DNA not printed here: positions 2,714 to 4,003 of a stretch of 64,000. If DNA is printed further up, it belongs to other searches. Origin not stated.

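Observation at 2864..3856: Response regulator made of a receiver plus two RAM (Lrp-C-terminal-type) ligand-binding domains, inside the bifurcation operon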

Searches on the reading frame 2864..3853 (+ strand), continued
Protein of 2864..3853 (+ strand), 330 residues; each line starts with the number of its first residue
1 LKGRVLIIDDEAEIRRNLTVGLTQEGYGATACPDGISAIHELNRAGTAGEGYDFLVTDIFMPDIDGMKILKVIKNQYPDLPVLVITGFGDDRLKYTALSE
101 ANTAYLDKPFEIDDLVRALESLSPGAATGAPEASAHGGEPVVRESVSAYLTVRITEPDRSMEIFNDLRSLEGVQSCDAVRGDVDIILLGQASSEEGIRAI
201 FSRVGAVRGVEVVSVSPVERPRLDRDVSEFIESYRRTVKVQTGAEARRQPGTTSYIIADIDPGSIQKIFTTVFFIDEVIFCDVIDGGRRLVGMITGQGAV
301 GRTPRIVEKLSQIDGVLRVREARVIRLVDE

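Call 18: predict_structure(alignment_id=A1)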
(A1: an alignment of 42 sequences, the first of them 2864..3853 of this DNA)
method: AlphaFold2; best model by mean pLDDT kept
length: 330 residues; sequences in the alignment: 42
mean_pLDDT: 75.2   pTM: 0.76
mean pLDDT of the five models: 75.2, 68.4, 59.3, 58.4, 55.7
residues with pLDDT >= 90: 50; 70-90: 182; 50-70: 62; < 50: 36
segments of 3 or more residues with pLDDT < 50: 129-139, 233-250, 327-330
pLDDT, mean of each block of 10 residues (from residue 1): 86 88 90 84 80 85 64 77 77 66 83 90 58 41 82 89 87 83 85 90 94 80 55 42 35 76 76 67 80 65 78 85 59
secondary structure, 60 per line:
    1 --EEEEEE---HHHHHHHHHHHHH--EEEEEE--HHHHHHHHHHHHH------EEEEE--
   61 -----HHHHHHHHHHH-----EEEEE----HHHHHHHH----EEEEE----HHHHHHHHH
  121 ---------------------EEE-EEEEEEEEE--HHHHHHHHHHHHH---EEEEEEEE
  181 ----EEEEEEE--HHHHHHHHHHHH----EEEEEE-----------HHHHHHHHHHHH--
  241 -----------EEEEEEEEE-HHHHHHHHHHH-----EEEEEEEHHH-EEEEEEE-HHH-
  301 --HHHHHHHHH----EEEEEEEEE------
elements in order: E3-8 H12-24 E27-32 H35-47 E54-58 H66-76 E82-86 H91-98 E103-107 H112-120 E142-144 E146-154 H157-169 E173-180 E185-191 H194-205 E210-215 H227-238 E252-260 H262-272 E278-284 E289-295 H303-311 E316-324

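Call 24: search_protein_families(library=pfam, alignment_id=A2, max_evalue=0.01)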
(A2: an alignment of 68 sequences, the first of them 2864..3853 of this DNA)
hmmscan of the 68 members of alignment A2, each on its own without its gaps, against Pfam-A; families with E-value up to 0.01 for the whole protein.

A. member 1, window:2864-3853:+ (330 aa): 2 families
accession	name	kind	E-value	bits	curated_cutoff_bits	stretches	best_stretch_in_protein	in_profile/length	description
PF00072.30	Response_reg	-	1.1e-21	77.5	30.2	1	5-119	1-110/111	Response regulator receiver domain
PF01037.27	AsnC_trans_reg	-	1.7e-05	25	25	1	162-218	13-70/73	Lrp/AsnC ligand binding domain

B. families by the number of members that match (of 68 scanned): 13 families
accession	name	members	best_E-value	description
PF01037.27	AsnC_trans_reg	66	1.5e-25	Lrp/AsnC ligand binding domain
PF00072.30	Response_reg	49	1.1e-24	Response regulator receiver domain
PF22482.2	AsnC_trans_reg_3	14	8.3e-08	PF0864 C-terminal dimeric alpha+beta barrel domain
PF03927.19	NapD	6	9.3e-07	NapD protein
PF06490.17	FleQ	3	4.8e-07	Flagellar regulatory protein FleQ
PF00296.26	Bac_luciferase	1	0.0024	Luciferase-like monooxygenase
PF06421.17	LepA_C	1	0.004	GTP-binding protein LepA C-terminus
PF23925.1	A-sol_ELP1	1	0.0046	ELP1 alpha-solenoid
PF11203.13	EccE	1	0.005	Putative type VII ESX secretion system translocon, EccE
PF19238.5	Radical_SAM_2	1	0.007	Radical SAM-like domain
PF23448.1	CAP-like_CFAP184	1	0.0091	CFAP184 CAP-like domain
PF13291.12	ACT_4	1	0.0098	ACT domain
PF24319.2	DUF7491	1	0.0099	Coiled-coil region of unknown function (DUF7491)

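Call 82: fold_search(model_id=the predicted structure, library=pdb)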
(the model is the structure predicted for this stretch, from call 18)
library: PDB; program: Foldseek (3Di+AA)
matches with E <= 10: 1690; with E <= 0.001: 484
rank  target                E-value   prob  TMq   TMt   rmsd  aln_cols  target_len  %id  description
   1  3bre_B                3.9e-08  1.00  0.33  0.33  29.0       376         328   14  Crystal Structure of P.aeruginosa PA3702 (released 2008-04-01)
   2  6rh1_C                6.4e-08  1.00  0.33  0.87   1.6       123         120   28  Revisiting pH-gated conformational switch. Complex HK853-RR468 D53A pH 7 (released 2020-02-19)
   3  5uht_B                6.8e-08  1.00  0.33  0.86   1.9       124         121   29  Structure of the Thermotoga maritima HK853-BeF3-RR468 complex at pH 5.0 (released 2017-12-27)
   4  3i5a                  7.8e-08  1.00  0.31  0.32  29.3       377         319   14  Crystal structure of full-length WpsR from Pseudomonas syringae (released 2009-08-18)
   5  6ifh                  8.8e-08  1.00  0.33  0.88   1.5       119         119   34  Unphosphorylated Spo0F from Paenisporosarcina sp. TG-14 (released 2019-01-16)
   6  3jte                  8.8e-08  1.00  0.33  0.82   1.9       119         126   29  Crystal structure of response regulator receiver domain Protein from clostridium thermocellum (released 2009-09-22)
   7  5ed4_E                8.8e-08  1.00  0.32  0.47   2.2       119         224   28  Structure of a PhoP-DNA complex (released 2016-04-27)
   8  2pkx_A                1.0e-07  1.00  0.32  0.85   1.7       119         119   28  E.coli response regulator PhoP receiver domain (released 2007-05-22)
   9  2a9o                  1.1e-07  1.00  0.32  0.87   1.6       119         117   25  Crystal structures of an activated YycF homologue, the essential response regulator from S.pneumoniae in complex with Be (released 2006-09-26)
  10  5m7n_B                1.1e-07  1.00  0.32  0.25   2.0       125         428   30  Crystal structure of NtrX from Brucella abortus in complex with ATP processed with the CrystalDirect automated mountin (released 2017-01-25)
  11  4jav_D                1.1e-07  1.00  0.33  0.86   1.8       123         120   29  Structural basis of a rationally rewired protein-protein interface (HK853wt and RR468mutant V13P, L14I, I17M and N21V) (released 2013-09-04)
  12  6ont                  1.1e-07  1.00  0.33  0.83   2.1       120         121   28  Structure of the Francisella response regulator 1452 receiver domain (released 2020-03-25)
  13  4ja2                  1.2e-07  1.00  0.32  0.83   2.2       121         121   29  Structural basis of a rationally rewired protein-protein interface (RR468mutant V13P, L14I, I17M and N21V) (released 2013-09-04)
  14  7w9h_A                1.4e-07  1.00  0.35  0.92   1.6       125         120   30  Crystal structure of the receiver domain of the transcription regulator FleR from Pseudomonas aeruginosa (released 2022-12-14)
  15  6rh8_C                1.4e-07  1.00  0.33  0.86   1.7       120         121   28  Revisiting pH-gated conformational switch. Complex HK853 mutant H260A -RR468 mutant D53A pH 5.3 (released 2020-02-19)
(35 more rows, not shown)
